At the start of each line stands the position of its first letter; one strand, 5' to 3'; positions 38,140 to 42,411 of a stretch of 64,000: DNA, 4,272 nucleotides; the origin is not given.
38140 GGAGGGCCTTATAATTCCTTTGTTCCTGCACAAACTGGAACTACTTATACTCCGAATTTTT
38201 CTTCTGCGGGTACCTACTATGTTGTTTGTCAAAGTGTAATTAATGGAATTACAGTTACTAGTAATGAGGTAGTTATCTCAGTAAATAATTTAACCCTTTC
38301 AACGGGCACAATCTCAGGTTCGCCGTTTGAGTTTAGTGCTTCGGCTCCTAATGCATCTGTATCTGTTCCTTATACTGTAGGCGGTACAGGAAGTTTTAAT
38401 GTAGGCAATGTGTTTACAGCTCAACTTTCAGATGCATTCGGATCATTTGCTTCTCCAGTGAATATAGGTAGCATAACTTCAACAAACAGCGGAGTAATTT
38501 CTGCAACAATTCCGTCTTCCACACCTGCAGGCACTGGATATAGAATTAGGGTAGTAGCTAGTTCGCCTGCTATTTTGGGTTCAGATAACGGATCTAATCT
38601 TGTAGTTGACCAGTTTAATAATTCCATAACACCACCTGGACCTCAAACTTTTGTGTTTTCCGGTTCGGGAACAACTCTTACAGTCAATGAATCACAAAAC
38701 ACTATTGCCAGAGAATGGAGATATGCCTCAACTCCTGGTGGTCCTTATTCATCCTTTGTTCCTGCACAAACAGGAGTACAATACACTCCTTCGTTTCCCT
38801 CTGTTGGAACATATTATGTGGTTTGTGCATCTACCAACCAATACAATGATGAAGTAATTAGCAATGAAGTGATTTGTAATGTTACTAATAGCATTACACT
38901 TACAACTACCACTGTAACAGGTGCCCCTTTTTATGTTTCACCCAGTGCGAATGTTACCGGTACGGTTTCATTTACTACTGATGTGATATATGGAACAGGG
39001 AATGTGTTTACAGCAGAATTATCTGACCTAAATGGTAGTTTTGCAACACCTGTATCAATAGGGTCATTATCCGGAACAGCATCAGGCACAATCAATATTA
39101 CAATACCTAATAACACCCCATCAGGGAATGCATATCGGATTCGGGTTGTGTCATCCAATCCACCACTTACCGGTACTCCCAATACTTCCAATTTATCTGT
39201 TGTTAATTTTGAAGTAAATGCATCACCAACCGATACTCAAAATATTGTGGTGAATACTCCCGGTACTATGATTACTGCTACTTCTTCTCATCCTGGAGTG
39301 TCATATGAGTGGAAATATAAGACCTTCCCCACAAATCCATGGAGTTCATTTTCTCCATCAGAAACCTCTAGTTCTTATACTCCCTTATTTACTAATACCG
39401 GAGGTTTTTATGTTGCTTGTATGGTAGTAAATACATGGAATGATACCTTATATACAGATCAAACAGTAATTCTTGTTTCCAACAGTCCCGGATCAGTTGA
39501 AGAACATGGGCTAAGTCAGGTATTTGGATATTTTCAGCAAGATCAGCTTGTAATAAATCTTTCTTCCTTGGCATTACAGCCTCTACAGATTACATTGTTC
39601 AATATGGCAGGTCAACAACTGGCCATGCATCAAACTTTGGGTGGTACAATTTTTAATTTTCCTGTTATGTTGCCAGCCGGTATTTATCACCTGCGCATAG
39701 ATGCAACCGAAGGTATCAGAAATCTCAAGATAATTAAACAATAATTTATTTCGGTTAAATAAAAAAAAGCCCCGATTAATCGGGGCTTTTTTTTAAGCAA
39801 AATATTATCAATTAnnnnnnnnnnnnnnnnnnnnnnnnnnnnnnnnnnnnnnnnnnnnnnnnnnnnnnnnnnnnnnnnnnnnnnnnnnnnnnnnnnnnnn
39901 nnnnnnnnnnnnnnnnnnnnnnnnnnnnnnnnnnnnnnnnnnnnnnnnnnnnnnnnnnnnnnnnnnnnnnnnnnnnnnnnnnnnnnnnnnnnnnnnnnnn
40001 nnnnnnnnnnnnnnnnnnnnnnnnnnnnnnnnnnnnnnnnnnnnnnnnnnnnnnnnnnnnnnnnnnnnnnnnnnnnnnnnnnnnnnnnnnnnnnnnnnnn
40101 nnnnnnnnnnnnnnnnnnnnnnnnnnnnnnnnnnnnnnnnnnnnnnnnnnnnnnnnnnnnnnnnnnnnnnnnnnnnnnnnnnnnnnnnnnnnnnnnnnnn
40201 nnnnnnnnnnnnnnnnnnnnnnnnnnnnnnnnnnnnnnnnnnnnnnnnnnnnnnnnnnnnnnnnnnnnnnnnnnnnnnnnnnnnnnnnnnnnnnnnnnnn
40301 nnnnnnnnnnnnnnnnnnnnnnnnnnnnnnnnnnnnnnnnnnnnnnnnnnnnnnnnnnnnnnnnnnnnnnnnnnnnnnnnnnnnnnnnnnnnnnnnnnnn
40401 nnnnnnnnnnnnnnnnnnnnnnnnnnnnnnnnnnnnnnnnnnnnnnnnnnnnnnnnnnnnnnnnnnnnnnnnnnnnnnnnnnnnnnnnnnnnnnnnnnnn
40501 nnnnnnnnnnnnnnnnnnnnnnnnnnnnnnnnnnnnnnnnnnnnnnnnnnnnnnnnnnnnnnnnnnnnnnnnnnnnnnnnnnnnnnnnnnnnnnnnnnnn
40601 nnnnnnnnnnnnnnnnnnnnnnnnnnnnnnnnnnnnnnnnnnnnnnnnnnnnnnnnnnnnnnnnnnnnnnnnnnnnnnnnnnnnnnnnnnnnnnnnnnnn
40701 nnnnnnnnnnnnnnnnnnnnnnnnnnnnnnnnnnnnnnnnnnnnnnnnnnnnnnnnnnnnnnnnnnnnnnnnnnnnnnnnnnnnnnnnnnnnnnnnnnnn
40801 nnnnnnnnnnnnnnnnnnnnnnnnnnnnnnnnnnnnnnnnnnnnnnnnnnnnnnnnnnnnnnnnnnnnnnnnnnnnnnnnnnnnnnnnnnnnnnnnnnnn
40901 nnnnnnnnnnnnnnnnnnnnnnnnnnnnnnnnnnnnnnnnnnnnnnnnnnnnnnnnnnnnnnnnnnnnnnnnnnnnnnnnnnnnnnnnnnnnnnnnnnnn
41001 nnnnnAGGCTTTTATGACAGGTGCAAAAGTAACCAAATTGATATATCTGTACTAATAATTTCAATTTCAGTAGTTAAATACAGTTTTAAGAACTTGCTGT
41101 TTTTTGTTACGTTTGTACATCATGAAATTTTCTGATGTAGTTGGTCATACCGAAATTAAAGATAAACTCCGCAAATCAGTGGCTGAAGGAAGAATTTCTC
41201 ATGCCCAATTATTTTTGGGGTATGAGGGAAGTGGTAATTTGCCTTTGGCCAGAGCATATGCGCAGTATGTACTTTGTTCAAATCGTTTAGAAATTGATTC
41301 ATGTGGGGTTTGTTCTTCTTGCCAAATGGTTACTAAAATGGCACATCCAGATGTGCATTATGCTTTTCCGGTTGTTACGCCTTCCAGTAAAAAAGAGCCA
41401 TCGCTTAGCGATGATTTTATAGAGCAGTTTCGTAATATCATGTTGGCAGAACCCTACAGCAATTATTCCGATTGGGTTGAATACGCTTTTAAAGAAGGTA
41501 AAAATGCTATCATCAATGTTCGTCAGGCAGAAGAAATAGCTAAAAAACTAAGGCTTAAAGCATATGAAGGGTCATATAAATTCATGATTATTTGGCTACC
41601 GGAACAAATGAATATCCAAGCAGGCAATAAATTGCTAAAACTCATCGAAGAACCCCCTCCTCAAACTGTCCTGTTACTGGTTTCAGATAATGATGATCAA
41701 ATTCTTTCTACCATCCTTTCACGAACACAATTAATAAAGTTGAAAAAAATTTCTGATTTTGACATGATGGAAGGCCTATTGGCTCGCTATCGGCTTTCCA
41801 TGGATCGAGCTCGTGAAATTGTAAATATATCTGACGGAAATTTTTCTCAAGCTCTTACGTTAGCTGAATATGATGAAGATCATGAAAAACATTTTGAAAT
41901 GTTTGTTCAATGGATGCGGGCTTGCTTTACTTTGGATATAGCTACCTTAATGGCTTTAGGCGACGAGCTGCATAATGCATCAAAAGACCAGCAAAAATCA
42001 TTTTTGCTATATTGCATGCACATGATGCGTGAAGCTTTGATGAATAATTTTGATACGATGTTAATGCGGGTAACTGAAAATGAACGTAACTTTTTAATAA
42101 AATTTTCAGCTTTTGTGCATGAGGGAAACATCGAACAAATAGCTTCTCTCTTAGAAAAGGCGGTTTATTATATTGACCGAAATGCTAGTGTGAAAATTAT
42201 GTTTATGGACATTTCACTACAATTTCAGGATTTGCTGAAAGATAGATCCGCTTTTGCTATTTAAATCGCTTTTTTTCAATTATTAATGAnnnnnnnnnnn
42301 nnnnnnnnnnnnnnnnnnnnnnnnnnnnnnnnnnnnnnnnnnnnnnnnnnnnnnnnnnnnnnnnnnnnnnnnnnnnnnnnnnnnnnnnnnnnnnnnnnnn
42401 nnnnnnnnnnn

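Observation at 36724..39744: Mosaic surface protein built of alternating ~68-aa and ~85-aa modules, with intragenic DNA repeats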

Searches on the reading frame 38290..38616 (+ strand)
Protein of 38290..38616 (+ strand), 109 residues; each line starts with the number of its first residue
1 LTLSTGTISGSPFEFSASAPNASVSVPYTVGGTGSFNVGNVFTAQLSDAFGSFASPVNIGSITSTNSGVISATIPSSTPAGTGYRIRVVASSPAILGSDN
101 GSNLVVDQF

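Call 38: search_solved_structures(query=A3, max_evalue=1, show_alignments=2)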
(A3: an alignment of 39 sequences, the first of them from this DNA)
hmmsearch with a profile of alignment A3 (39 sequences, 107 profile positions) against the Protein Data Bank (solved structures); distinct sequences matched with E-value up to 1: 4.
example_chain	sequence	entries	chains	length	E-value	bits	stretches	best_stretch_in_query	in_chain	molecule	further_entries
1vj6_A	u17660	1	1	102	0.073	16.1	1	32-78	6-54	protein-tyrosine-phosphatase (nonreceptor type 13)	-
3pgx_A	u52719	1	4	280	0.35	13.9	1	55-97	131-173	carveol dehydrogenase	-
1gm1_A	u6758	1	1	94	0.36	13.9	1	36-79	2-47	PROTEIN TYROSINE PHOSPHATASE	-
6jzb_A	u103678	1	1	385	0.86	12.7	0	63-87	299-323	Chaperone protein DnaJ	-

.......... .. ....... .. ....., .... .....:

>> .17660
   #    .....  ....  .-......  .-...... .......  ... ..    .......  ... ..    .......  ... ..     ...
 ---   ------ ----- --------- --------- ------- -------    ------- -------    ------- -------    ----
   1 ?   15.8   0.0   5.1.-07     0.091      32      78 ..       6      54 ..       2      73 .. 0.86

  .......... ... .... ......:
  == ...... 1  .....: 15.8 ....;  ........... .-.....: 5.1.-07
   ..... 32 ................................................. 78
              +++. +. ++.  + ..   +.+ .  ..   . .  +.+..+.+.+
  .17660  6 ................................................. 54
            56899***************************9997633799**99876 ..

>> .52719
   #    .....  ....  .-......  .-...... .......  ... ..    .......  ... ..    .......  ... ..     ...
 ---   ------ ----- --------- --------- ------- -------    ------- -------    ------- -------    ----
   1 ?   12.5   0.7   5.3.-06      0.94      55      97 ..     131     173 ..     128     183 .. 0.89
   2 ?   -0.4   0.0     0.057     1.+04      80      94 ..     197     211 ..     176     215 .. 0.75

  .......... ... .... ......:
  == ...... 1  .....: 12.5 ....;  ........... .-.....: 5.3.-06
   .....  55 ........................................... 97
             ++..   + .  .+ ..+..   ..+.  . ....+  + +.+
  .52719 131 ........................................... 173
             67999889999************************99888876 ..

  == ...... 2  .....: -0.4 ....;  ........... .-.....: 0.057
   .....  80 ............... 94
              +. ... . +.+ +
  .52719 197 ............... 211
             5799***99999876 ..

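Call 46: predict_structure(alignment_id=A3)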
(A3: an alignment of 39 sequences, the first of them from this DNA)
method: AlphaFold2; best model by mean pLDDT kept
length: 109 residues; sequences in the alignment: 39
mean_pLDDT: 96.1   pTM: 0.87
mean pLDDT of the five models: 96.1, 96.0, 95.8, 95.7, 95.4
residues with pLDDT >= 90: 102; 70-90: 7; 50-70: 0; < 50: 0
segments of 3 or more residues with pLDDT < 50: none
pLDDT, mean of each block of 10 residues (from residue 1): 96 89 97 94 98 98 98 96 98 97 94
secondary structure, 60 per line:
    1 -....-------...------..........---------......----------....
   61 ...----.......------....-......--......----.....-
elements in order: E2-5 E13-15 E22-31 E41-46 E57-63 E68-74 E81-84 E86-91 E94-99 E104-108

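Call 51: search_protein_families(library=pfam, proteins=[window:38290-38616:+], max_evalue=10)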
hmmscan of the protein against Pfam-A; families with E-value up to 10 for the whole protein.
window:38290-38616:+ (109 aa): 1 family
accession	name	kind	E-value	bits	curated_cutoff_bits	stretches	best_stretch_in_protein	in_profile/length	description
PF02465.23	FliD_N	-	0.09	13.9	24.8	1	46-89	47-91/97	Flagellar hook-associated protein 2 N-terminus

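Call 60: find_homologous_proteins(query=A3, max_evalue=0.00001)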
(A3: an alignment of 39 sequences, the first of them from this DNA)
Query A3 (39 sequences) (109 aa, profile of the alignment): 167 proteins with E <= 0.00001 among 6473 candidates; the best 120 are listed.
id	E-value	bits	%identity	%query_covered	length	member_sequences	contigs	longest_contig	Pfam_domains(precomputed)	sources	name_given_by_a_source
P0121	2.4e-33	132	60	94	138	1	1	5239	-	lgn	-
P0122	1.4e-32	129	66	79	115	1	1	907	-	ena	-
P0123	2.0e-32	129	53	96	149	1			-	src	-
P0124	3.0e-32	128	55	98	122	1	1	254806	-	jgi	jgi:hypothetical protein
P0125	7.0e-32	127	54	97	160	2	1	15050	-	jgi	-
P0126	3.6e-31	125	60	79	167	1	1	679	-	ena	-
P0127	5.7e-31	124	59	92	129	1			-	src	-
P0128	5.9e-31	124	55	89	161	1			-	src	-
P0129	9.6e-31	124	58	92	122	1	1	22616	-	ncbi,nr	ncbi:MAG: hypothetical protein NZ529_05565, partial [Cytophagaceae bacterium]|nr:hypothetical protei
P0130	2.2e-30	122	51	67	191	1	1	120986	-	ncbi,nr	ncbi:MAG: hypothetical protein IPH78_11115 [Bacteroidetes bacterium]|nr:hypothetical protein [Bacter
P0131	3.6e-30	122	50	97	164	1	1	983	-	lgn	-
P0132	4.8e-30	121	57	77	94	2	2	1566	-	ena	-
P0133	6.4e-30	121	58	78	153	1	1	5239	-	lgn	-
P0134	1.3e-29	120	68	67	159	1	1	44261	-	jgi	jgi:hypothetical protein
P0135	1.6e-29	120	56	81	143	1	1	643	-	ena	-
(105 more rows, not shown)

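Call 64: fold_search(model_id=the predicted structure, library=pdb)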
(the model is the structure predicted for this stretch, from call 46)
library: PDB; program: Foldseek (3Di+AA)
matches with E <= 10: 1732; with E <= 0.001: 0
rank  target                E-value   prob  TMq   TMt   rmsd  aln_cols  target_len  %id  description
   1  21ji_C                1.5e-03  1.00  0.44  0.10   6.5       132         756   17  Crystal structure of isoprimeverose-producing enzyme from Phaeoacremonium minimum (released 2026-04-08)
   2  9jz1_B                2.5e-03  1.00  0.52  0.27   5.2       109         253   15  Crystal structure of Nir2 C-terminal domain in complex with phosphate (released 2025-10-15)
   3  9jzp_C                2.5e-03  1.00  0.48  0.29   5.5       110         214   11  Crystal structure of Nir2 C-terminal domain (released 2025-10-15)
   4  9jzp_B                2.9e-03  1.00  0.52  0.28   5.3       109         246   15  Crystal structure of Nir2 C-terminal domain (released 2025-10-15)
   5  9jtz_C                3.1e-03  1.00  0.53  0.29   4.8       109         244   13  Crystal structure of Nir2 C-terminal domain in complex with phosphatidic acid (released 2025-10-15)
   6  9jtz_B                3.3e-03  1.00  0.52  0.27   5.2       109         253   15  Crystal structure of Nir2 C-terminal domain in complex with phosphatidic acid (released 2025-10-15)
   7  8sx3_A                3.7e-03  1.00  0.47  0.45   6.1       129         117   11  10E8-GT10.2 immunogen in complex with human Fab 10E8 and mouse Fab W6-10 (released 2024-05-22)
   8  8e6k_E                4.1e-03  0.99  0.43  0.40   6.5       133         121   16  2H08 Fab in complex with influenza virus neuraminidase from A/Brevig Mission/1/1918 (H1N1) (released 2023-08-09)
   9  9jzp_A                4.3e-03  1.00  0.49  0.25   5.2       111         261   11  Crystal structure of Nir2 C-terminal domain (released 2025-10-15)
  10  5ip4_B                4.3e-03  1.00  0.52  0.51   5.9       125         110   11  X-RAY STRUCTURE OF THE C-TERMINAL DOMAIN OF HUMAN DOUBLECORTIN (released 2016-05-18)
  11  8tm1_H                4.3e-03  0.99  0.41  0.37   7.5       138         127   16  Antibody N3-1 bound to RBDs in the up and down conformations (released 2024-01-17)
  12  8wae_A                4.5e-03  0.99  0.40  0.40   7.3       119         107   13  Crystal structure of a novel porphyran-binding carbohydrate binding module (released 2024-09-11)
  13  9jz1_A                4.8e-03  1.00  0.49  0.27   5.3       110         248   13  Crystal structure of Nir2 C-terminal domain in complex with phosphate (released 2025-10-15)
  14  8wae_B                5.1e-03  1.00  0.48  0.49   5.0       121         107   17  Crystal structure of a novel porphyran-binding carbohydrate binding module (released 2024-09-11)
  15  8ez8_H                5.3e-03  1.00  0.50  0.45   6.3       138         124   14  Structure of 3C08 Fab in complex with A/Moscow/10/1999 (H3N2) influenza virus neuraminidase (released 2023-11-08)
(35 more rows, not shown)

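Call 88: search_protein_representatives(alignment_id=A3)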
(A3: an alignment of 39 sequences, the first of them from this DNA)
Query: 39 sequences, 107 profile positions. Proteins with E-value up to 0.001 (for the whole library): 7404; up to 1e-10: 5266; up to 1e-30: 626. The best 150 are listed.
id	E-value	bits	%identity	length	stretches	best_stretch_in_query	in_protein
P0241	8.7e-194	646.2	-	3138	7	8-104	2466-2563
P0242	1.2e-189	632.8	-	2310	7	14-105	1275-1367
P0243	1.4e-174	584.5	-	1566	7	4-106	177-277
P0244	2.4e-174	583.7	-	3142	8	3-104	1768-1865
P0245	1.6e-169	568.2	-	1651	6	4-105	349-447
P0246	2.4e-158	532.2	-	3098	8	7-106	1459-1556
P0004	7.8e-157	527.4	-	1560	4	2-107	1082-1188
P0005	2.5e-153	516.1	-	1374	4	1-107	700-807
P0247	7.4e-145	488.9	-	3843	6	4-104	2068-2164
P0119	7.4e-142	479.2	-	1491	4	2-105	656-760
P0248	1.7e-133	452.3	-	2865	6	3-105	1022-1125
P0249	1.1e-131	446.5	-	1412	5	3-105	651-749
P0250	6.0e-128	434.5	-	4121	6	11-105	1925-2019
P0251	8.4e-128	434.0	-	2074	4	3-105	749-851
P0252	1.4e-126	430.1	-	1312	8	21-96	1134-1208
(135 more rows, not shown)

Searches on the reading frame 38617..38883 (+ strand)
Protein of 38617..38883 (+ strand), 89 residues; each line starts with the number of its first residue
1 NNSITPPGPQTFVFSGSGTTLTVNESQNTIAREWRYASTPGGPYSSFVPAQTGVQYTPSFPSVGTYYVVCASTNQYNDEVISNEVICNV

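Call 39: search_solved_structures(query=A4, max_evalue=1, show_alignments=2)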
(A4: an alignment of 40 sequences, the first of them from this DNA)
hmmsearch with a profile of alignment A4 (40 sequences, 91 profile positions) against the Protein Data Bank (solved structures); distinct sequences matched with E-value up to 1: 3.
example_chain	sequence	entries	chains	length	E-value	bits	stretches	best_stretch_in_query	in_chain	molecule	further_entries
3mpc_A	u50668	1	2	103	6.4e-05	26.2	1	15-86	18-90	Fn3-like protein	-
4r6f_A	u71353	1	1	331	0.0095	19.3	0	1-40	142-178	Leucine rich repeat DLRR_I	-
5g56_A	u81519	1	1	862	0.01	19.2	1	15-85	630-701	CARBOHYDRATE BINDING FAMILY 6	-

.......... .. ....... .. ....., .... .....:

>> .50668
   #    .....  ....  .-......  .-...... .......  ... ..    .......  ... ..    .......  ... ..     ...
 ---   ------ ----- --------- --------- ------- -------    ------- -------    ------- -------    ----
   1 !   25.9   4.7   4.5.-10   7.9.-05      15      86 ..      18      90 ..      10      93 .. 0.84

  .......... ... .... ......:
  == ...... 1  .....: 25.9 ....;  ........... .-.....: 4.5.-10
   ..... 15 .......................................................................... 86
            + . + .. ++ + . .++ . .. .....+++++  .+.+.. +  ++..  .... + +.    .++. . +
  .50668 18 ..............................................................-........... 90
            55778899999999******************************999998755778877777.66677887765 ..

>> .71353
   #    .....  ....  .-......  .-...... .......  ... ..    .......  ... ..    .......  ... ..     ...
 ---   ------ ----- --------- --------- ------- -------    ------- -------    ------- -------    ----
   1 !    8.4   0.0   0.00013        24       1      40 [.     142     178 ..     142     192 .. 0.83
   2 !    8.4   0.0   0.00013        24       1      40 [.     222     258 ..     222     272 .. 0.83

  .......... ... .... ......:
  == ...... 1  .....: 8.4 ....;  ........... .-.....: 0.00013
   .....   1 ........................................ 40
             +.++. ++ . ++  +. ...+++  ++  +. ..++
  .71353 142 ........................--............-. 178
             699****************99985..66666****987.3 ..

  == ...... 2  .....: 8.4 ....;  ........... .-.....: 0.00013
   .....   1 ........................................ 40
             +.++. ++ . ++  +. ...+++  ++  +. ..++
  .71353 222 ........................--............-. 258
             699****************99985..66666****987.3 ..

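Call 51: search_protein_families(library=pfam, proteins=[window:38617-38883:+], max_evalue=10)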
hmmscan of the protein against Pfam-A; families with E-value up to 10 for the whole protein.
window:38617-38883:+ (89 aa): 0 families

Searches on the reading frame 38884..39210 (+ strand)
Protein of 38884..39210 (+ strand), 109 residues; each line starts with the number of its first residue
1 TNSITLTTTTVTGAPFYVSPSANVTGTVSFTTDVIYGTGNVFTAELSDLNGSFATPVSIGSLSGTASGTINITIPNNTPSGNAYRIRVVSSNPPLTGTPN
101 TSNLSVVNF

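Call 51: search_protein_families(library=pfam, proteins=[window:38884-39210:+], max_evalue=10)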
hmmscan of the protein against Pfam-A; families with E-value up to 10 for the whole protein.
window:38884-39210:+ (109 aa): 2 families
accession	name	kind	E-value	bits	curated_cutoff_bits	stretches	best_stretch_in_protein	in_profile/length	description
PF20009.4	GEVED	-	0.0023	19.2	24.4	1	49-95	10-59/78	GEVED domain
PF10342.15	Kre9_KNH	-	0.014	16.5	24.6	1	51-102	35-89/94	Kre9/KNH-like N-terminal Ig-like domain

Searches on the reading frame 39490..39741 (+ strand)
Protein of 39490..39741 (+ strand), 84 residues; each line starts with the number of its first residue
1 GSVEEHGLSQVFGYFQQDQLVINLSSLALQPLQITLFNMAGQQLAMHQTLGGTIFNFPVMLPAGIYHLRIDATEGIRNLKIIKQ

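Call 51: search_protein_families(library=pfam, proteins=[window:39490-39741:+], max_evalue=10)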
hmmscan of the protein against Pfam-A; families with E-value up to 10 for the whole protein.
window:39490-39741:+ (84 aa): 1 family
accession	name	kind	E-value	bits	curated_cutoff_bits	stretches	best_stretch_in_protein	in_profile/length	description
PF18962.6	Por_Secre_tail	-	0.008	16.9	27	1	17-75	7-67/75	Secretion system C-terminal sorting domain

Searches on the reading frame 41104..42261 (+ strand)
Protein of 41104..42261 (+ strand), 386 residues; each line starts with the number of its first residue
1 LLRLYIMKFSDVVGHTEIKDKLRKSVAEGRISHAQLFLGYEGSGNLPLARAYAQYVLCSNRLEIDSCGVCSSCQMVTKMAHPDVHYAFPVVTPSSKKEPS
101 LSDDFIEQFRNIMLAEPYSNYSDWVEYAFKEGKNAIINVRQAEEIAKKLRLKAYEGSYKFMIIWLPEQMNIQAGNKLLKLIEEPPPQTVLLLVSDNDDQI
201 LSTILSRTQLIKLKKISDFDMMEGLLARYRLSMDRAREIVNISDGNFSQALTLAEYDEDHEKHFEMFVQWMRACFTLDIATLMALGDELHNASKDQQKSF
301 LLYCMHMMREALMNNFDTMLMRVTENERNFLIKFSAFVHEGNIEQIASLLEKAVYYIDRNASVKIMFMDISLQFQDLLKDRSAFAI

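Call 57: search_protein_families(library=pfam, proteins=[window:41104-42261:+], max_evalue=0.0001)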
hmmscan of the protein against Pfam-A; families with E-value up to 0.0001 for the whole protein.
window:41104-42261:+ (386 aa): 1 family
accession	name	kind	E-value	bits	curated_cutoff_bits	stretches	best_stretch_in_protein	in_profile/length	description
PF13177.12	DNA_pol3_delta2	-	1.7e-43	148.9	27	1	15-216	2-160/161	DNA polymerase III, delta subunit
